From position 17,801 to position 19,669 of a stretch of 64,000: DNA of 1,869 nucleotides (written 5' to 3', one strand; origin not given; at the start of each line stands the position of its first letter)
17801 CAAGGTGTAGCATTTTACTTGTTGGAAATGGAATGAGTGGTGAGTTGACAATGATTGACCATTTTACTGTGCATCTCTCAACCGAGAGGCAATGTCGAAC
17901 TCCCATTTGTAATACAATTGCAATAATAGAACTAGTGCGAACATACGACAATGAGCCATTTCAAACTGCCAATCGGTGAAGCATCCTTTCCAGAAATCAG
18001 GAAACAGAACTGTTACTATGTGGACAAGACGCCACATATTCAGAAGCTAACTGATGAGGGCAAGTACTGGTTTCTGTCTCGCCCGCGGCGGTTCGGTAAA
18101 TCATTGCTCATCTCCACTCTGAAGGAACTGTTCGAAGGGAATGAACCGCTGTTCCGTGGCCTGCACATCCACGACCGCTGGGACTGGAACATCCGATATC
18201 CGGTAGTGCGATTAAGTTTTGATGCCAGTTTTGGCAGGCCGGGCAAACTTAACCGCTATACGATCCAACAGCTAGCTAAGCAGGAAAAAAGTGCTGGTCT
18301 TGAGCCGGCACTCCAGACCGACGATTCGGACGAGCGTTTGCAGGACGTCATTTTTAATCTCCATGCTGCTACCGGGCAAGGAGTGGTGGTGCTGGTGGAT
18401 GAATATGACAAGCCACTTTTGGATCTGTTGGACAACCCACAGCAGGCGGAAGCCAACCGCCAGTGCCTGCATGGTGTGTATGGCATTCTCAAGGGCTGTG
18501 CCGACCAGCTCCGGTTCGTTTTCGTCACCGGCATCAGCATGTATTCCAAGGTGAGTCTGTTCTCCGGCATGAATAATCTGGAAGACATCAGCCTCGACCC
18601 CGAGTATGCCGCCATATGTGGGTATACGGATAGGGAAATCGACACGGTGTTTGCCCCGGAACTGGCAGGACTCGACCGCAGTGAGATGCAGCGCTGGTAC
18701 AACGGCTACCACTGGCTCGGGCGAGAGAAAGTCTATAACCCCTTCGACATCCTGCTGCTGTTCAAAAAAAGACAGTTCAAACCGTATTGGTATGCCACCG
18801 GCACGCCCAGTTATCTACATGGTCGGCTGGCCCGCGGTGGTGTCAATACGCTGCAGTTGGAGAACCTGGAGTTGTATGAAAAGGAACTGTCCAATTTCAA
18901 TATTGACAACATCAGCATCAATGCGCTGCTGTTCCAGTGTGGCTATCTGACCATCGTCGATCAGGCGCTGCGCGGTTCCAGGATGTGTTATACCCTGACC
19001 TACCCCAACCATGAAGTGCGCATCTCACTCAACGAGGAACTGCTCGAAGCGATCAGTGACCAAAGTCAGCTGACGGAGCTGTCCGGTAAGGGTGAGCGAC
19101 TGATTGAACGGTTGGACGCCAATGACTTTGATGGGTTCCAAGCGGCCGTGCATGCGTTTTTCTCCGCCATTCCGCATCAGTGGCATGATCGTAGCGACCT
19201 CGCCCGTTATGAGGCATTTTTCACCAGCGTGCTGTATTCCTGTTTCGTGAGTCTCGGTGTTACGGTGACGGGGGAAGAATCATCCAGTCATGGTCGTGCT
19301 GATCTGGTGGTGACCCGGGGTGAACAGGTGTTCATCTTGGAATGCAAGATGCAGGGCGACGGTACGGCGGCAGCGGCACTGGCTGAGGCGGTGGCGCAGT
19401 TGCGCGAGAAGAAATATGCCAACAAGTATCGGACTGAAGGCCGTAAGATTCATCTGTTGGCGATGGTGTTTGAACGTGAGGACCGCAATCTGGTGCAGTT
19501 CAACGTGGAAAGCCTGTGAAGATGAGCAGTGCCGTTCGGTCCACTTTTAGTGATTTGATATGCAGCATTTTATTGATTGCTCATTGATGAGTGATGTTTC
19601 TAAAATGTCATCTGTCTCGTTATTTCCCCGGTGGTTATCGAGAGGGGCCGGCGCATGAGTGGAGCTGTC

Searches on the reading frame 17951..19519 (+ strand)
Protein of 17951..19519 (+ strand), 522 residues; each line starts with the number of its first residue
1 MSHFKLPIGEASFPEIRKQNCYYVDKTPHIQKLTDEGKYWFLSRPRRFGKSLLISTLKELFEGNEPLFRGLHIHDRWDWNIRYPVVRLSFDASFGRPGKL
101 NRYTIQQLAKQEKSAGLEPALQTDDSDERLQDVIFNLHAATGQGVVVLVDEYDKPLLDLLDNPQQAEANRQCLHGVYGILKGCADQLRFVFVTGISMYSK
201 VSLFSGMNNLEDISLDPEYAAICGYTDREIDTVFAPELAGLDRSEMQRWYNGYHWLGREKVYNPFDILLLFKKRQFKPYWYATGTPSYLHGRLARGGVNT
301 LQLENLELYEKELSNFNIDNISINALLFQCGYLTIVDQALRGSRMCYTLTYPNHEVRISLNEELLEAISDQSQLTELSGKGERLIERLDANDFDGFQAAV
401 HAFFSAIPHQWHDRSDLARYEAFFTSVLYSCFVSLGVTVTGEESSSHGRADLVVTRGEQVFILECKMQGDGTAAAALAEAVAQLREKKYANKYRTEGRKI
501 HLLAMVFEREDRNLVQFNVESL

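Call 12: search_protein_families(library=pfam, proteins=[window:17951-19519:+])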
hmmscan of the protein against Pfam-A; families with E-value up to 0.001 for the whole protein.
window:17951-19519:+ (522 aa): 2 families
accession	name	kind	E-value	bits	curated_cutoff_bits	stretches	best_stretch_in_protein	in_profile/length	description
PF09820.16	AAA-ATPase_like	-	1.6e-54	185.2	26.1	1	7-204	1-201/201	Predicted AAA-ATPase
PF08011.17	PDDEXK_9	-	6.7e-18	65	25.5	1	420-516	2-104/105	PD-(D/E)XK nuclease superfamily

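Call 94: search_protein_families(library=padloc, proteins=[window:17951-19519:+], max_evalue=0.00001)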
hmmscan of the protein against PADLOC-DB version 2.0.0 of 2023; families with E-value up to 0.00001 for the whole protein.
window:17951-19519:+ (522 aa): 0 families
